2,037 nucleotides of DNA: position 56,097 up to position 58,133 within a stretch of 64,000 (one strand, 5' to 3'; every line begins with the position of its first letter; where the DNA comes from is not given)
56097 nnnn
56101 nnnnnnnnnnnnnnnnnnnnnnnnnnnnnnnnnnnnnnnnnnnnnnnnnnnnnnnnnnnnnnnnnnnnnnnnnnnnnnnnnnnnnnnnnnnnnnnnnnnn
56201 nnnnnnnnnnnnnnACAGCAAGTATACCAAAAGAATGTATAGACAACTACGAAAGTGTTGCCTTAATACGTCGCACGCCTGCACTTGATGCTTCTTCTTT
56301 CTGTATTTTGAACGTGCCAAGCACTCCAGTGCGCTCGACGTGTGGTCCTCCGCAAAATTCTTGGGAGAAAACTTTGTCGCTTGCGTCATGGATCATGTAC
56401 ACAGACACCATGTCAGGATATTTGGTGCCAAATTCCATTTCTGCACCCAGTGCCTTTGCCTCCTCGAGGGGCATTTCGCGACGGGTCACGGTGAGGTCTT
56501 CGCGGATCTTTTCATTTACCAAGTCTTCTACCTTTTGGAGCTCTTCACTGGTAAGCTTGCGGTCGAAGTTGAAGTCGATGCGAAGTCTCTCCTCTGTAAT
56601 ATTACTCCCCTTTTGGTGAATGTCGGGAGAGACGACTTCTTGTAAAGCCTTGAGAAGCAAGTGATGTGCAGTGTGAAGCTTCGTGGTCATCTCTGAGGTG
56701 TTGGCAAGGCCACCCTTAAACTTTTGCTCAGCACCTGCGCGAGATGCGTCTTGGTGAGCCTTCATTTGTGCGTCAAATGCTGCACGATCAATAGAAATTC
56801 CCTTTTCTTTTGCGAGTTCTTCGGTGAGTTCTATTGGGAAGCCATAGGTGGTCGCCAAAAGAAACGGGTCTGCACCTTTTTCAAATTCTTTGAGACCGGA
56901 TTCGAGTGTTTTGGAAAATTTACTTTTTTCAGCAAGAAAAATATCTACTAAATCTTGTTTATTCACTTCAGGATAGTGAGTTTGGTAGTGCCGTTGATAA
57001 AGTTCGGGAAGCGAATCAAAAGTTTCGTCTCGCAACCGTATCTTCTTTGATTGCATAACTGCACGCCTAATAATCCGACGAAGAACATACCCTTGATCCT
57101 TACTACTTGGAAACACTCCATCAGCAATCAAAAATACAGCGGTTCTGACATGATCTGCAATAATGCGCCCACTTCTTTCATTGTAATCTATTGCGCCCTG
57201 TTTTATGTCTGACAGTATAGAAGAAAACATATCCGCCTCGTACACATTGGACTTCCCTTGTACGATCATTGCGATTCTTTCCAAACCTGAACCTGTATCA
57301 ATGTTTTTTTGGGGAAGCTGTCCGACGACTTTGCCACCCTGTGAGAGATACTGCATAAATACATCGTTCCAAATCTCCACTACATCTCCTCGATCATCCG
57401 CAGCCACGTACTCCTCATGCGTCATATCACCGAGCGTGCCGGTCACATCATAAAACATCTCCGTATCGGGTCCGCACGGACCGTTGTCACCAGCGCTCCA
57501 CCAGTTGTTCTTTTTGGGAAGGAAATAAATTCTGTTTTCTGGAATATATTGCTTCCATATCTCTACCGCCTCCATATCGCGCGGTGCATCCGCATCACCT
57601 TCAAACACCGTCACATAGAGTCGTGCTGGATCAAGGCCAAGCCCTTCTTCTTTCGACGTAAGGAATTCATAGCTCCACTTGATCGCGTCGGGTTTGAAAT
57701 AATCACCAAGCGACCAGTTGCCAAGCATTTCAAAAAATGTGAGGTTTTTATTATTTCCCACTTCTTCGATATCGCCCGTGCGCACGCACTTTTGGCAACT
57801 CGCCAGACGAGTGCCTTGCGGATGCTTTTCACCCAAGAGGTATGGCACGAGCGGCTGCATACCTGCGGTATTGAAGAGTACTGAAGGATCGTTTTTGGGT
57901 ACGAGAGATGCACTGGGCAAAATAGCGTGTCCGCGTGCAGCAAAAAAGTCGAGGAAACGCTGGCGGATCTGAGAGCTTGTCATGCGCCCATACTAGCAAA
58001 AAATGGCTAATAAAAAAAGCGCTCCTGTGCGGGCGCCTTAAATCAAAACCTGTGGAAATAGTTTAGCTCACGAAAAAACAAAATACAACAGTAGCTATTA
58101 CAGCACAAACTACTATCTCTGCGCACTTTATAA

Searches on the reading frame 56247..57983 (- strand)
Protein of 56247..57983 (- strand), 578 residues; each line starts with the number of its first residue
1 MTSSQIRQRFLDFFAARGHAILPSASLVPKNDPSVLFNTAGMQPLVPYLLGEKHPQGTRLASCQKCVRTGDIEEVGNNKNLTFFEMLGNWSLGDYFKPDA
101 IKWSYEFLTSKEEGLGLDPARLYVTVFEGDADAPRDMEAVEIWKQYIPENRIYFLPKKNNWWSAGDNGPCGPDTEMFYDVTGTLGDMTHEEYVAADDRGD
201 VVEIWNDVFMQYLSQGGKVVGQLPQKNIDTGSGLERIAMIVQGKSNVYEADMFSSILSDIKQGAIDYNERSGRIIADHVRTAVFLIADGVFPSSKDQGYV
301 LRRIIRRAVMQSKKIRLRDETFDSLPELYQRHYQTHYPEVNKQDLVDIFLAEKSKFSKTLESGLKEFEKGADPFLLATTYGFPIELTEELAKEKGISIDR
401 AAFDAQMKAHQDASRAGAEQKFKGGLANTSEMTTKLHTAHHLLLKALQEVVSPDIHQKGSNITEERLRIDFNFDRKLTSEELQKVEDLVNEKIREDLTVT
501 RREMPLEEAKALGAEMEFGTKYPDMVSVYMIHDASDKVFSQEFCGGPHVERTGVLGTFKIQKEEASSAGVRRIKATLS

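Call 71: search_protein_families(library=pfam, proteins=[window:56247-57983:-], max_evalue=0.001)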
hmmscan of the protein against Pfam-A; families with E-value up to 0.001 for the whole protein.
window:56247-57983:- (578 aa): 2 families
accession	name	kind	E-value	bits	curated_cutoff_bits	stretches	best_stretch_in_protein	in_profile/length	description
PF01411.24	tRNA-synt_2c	-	1.3e-122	410.6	30.3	1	5-431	1-443/552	tRNA synthetases class II (A)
PF07973.19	tRNA_SAD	-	2.6e-14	53.4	24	1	526-573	1-43/44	Threonyl and Alanyl tRNA synthetase second additional domain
